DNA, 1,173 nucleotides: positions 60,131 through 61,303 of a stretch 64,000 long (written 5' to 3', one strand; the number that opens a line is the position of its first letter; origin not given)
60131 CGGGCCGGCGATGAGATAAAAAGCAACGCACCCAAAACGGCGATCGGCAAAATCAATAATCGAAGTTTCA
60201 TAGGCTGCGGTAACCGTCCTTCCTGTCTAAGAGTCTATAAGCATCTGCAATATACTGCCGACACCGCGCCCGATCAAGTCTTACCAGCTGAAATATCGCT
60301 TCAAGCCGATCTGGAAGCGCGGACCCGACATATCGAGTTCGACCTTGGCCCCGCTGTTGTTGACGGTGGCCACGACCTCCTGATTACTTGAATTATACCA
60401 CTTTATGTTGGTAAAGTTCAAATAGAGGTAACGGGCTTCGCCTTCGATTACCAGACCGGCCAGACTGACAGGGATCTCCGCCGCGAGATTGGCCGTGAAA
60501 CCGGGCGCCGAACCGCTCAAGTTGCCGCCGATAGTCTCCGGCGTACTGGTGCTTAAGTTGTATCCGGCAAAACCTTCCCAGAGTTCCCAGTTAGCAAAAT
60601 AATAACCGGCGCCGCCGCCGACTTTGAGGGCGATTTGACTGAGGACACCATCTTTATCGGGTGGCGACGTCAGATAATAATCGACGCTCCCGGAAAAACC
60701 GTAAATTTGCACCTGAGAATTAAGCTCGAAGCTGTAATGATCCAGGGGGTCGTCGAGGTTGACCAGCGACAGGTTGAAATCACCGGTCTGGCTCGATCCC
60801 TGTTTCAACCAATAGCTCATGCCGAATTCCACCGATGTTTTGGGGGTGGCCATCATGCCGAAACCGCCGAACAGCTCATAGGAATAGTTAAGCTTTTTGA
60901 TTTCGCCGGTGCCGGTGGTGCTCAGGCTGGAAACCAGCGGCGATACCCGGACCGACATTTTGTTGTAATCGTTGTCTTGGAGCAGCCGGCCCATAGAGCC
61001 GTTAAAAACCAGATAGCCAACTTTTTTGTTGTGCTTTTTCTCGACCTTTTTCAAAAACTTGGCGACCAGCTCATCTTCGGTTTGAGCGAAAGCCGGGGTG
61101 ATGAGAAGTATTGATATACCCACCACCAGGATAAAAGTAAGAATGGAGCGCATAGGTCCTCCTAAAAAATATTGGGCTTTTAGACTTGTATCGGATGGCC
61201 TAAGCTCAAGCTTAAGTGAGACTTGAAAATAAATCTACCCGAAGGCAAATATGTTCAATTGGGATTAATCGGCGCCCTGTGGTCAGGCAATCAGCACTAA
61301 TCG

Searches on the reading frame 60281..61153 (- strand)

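Call 40: search_protein_families(library=pfam, proteins=[window:60281-61153:-], max_evalue=5)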
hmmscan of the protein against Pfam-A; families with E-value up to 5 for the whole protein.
window:60281-61153:- (290 aa): 1 family
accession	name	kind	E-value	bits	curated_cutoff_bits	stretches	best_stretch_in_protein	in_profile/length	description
PF04956.18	TrbC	-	0.099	13.3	27.9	1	3-47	10-54/98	TrbC/VIRB2 pilin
